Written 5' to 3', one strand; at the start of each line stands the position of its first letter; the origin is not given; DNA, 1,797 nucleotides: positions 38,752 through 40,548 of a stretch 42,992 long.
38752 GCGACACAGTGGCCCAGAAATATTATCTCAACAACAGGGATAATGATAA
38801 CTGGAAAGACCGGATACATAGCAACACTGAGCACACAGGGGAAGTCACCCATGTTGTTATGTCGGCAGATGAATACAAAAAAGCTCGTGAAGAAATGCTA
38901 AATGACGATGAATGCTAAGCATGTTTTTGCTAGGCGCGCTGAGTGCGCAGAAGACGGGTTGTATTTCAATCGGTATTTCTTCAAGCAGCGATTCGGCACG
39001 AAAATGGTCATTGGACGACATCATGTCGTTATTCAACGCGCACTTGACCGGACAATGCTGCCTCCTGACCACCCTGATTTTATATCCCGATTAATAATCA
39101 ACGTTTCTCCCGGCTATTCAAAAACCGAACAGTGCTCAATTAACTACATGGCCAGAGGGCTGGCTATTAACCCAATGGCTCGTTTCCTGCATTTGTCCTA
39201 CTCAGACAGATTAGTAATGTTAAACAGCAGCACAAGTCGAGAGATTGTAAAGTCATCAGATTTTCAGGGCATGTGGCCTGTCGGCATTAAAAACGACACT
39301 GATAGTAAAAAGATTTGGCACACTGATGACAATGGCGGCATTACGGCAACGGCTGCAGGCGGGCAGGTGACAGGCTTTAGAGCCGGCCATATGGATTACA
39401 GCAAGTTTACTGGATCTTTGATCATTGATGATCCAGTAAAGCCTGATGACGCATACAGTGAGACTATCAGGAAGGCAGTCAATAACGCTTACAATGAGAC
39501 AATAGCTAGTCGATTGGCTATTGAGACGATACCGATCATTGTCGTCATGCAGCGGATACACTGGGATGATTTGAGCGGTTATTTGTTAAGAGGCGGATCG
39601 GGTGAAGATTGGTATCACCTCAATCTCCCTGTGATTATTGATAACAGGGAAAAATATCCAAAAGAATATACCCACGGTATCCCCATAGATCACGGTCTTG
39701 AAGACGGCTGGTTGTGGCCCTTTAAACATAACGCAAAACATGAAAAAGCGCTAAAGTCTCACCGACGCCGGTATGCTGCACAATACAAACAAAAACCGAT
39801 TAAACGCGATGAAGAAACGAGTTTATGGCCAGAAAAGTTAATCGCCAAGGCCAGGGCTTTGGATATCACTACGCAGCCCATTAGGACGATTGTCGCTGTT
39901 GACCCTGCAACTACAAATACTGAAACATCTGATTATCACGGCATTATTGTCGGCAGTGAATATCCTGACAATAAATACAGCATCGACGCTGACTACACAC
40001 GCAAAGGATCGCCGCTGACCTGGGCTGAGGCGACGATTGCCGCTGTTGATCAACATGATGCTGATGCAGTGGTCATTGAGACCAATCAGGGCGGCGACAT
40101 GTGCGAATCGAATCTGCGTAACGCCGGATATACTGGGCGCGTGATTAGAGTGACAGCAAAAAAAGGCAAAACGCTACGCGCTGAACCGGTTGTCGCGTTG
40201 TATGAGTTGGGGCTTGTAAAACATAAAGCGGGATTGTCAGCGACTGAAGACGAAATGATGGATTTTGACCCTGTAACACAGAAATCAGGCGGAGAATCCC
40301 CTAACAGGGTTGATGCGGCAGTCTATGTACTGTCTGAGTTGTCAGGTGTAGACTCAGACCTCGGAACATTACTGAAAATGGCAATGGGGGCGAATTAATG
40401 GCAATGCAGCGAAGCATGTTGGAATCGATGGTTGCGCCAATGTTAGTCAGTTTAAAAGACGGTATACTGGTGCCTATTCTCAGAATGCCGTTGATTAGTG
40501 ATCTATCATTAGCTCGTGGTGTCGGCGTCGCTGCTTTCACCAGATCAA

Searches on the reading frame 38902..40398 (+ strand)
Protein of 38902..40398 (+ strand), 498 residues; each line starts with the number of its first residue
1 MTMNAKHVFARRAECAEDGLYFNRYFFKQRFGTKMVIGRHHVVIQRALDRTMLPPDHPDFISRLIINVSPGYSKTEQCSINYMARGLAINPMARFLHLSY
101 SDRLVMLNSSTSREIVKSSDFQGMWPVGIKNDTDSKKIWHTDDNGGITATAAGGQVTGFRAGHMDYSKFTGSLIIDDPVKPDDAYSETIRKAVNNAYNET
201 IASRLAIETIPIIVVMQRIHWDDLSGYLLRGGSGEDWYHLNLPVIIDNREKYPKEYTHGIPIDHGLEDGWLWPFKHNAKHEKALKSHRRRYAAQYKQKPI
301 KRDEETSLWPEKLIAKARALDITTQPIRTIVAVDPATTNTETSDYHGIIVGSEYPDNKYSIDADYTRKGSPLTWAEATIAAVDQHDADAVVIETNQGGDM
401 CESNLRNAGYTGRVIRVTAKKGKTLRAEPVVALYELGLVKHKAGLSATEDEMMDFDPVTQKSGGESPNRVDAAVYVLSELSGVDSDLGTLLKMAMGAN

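Call 16: search_protein_families(library=phrogs, proteins=[window:38902-40398:+], max_evalue=0.001)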
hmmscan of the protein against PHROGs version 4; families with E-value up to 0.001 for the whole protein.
window:38902-40398:+ (498 aa): 5 families
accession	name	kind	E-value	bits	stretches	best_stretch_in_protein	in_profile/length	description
phrog_38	-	head and packaging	1.5e-83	282.7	1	8-481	266-704/760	terminase large subunit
phrog_4758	-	head and packaging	8.7e-53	180.1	1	9-250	10-241/243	terminase large subunit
phrog_979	-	head and packaging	9.8e-20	71.8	1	302-481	409-600/642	terminase large subunit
phrog_5573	-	head and packaging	1e-12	49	1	235-440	10-193/250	terminase large subunit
phrog_30251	-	head and packaging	0.00023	20.5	0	64-230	58-223/799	terminase large subunit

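Call 17: search_protein_families(library=pfam, proteins=[window:38902-40398:+], max_evalue=0.001)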
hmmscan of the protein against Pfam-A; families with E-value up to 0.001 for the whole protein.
window:38902-40398:+ (498 aa): 1 family
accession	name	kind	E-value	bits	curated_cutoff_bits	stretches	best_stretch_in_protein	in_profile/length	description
PF17289.8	Terminase_6C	-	2.8e-15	57.1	22.6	1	332-479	2-154/155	Terminase RNaseH-like domain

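Call 29: search_dna_similar(query=window:38902-40398:+, collection=phages, mode=protein, max_rows=15)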
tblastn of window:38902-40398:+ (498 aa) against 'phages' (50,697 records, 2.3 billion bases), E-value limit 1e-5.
Records with a match: 1935; places in all: 1940; records where one place covers at least 80% of the query: 259.
Best place of each record, by identity: 60-80% 3; <60% 1932.
By first word of the organism name: Klebsiella 445; Escherichia 340; Gordonia 175; Mycobacterium 167; Vibrio 101; Microbacterium 83; Acinetobacter 51; Bacteriophage 46; Brucella 41; Helicobacter 40; and 79 more.
By host as written in the record: - 212; Klebsiella pneumoniae 196; Gordonia terrae 3612 139; Mycobacterium smegmatis mc2 155 98; Escherichia coli 95; Escherichia coli DSM 12242 43; Mycobacterium smegmatis mc#155 36; Escherichia coli K-12 MG1655 35; and 432 more.
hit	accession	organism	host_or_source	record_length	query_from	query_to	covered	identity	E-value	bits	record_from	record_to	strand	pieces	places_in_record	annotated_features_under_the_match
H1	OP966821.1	Pseudomonas phage Fyn8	Pseudomonas aeruginosa PAO1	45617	8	491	97%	57.9%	9e-178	559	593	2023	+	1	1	DNA-packaging protein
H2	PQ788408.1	Pseudomonas phage VB_EV13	Pseudomonas aeruginosa Tclvp1-3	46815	8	491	97%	57.9%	4e-177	557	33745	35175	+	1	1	hypothetical protein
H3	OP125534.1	Vibrio phage vB_VaM_H2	Vibrio alginolyticus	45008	18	480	93%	60.5%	0e+0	578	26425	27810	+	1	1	terminase large subunit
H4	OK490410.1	Klebsiella phage Kp4856-1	Klebsiella pneumoniae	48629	1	491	99%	56.9%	1e-175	553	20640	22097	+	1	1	record has no annotation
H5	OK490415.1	Klebsiella phage Kp4862-1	Klebsiella pneumoniae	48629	1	491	99%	56.9%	1e-175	553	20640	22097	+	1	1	record has no annotation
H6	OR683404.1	Pseudomonas phage Haboob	Pseudomonas aeruginosa 382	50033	9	491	97%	57.8%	4e-177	557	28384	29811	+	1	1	terminase large subunit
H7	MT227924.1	Vibrio phage phiV208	Vibrio alginolyticus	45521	18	480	93%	60.3%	0e+0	577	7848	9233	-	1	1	hypothetical protein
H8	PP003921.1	Pseudomonas phage vB_Pae_U9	Pseudomonas aeruginosa ST773 ...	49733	8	491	97%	57.5%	2e-176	555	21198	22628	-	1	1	terminase large subunit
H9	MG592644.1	Vibrio phage 1.276.O._10N.286.54.E4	Vibrio cyclitrophicus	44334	12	482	95%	59.0%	7e-176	553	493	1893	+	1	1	terminase-like family protein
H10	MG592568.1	Vibrio phage 1.198.B._10N.286.54.F4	Vibrio cyclitrophicus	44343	12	482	95%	59.0%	2e-175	552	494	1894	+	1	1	terminase-like family protein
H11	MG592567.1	Vibrio phage 1.198.A._10N.286.54.F4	Vibrio cyclitrophicus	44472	12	482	95%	59.0%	2e-175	552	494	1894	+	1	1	terminase-like family protein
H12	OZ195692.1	Vibrio phage K20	Seawater and oysters mix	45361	12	482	95%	59.0%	1e-174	550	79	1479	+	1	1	terminase large subunit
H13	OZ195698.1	Vibrio phage K16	Seawater and oysters mix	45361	12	482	95%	59.0%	1e-174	550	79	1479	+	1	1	terminase large subunit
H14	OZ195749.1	Vibrio phage K29b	Seawater and oysters mix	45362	12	482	95%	59.0%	1e-174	550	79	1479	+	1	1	terminase large subunit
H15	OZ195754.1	Vibrio phage K60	Seawater and oysters mix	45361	12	482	95%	59.0%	1e-174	550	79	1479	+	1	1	terminase large subunit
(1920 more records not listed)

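Call 51: find_related_loci(query=window:38902-40398:+, collection=genome_contigs, flank=4000)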
Query window:38902-40398:+ (498 aa) in genome_contigs; peptide patterns used: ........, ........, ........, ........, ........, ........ (x = any residue, [..] = any of these).
43 stretches matched a pattern; 37 encode a relative of the query (tblastn E <= 1e-3); 37 distinct loci.
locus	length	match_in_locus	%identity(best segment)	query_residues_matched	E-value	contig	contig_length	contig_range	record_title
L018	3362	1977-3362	74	1-462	0e+0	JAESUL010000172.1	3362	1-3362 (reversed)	MAG: Phycisphaerales bacterium isolate NORP340 CoAssembly_2336310, whole genome shotgun sequence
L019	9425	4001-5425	59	1-481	0e+0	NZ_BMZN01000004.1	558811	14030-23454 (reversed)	Alcaligenes pakistanensis strain KCTC 42083 sequence04, whole genome shotgun sequence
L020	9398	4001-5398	60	11-482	0e+0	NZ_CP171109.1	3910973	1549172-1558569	Alcaligenes sp. WGS1538 chromosome, complete genome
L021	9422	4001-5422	59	1-480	0e+0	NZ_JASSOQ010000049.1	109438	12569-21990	Lelliottia wanjuensis strain V104_15 NODE_15_length_109438_cov_15.371979, whole genome shotgun sequence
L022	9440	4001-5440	57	1-483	0e+0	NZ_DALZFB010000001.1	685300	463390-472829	MAG: Pseudescherichia sp. isolate CTOTU46913 NODE_2_length_685300_cov_13.162704, whole genome shotgun sequence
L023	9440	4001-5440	56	1-483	0e+0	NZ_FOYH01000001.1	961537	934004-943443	Enterobacter sp. kpr-6, whole genome shotgun sequence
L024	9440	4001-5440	57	1-483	0e+0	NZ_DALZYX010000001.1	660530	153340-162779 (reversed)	MAG: Pseudescherichia sp. isolate CTOTU47882 NODE_1_length_660530_cov_15.308708, whole genome shotgun sequence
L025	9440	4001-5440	57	1-483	0e+0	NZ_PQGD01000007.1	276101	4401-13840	Superficieibacter electus strain BP-1 NODE_7_length_276101_cov_35.5521, whole genome shotgun sequence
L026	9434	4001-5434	58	1-481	0e+0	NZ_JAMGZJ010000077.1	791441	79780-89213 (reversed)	Silvania confinis strain H4N4 NODE_2_length_791441_cov_69.562868, whole genome shotgun sequence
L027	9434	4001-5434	58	1-481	0e+0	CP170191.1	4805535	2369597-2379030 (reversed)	Enterobacter hormaechei strain B56 chromosome, complete genome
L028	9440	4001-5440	57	1-483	0e+0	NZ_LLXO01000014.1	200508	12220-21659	Entomohabitans teleogrylli strain SCU-B244 contig14, whole genome shotgun sequence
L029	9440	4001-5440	56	1-483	0e+0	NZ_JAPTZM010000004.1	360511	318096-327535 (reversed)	Atlantibacter subterraneus strain FRCl NG-17308_subterranea_lib283092_6123_2_1_contig_4, whole genome shotgun sequence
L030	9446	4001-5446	56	1-485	0e+0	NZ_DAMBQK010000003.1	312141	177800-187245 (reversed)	MAG: Atlantibacter sp. isolate CTOTU49159 NODE_3_length_312141_cov_7.098393, whole genome shotgun sequence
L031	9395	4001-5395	58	12-482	0e+0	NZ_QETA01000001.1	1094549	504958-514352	Corticimicrobacter populi strain 3d-2-2 Scaffold1, whole genome shotgun sequence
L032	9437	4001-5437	57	1-482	0e+0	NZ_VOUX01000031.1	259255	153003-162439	Serratia bockelmannii strain S3 NODE_7_length_259255_cov_66.540613, whole genome shotgun sequence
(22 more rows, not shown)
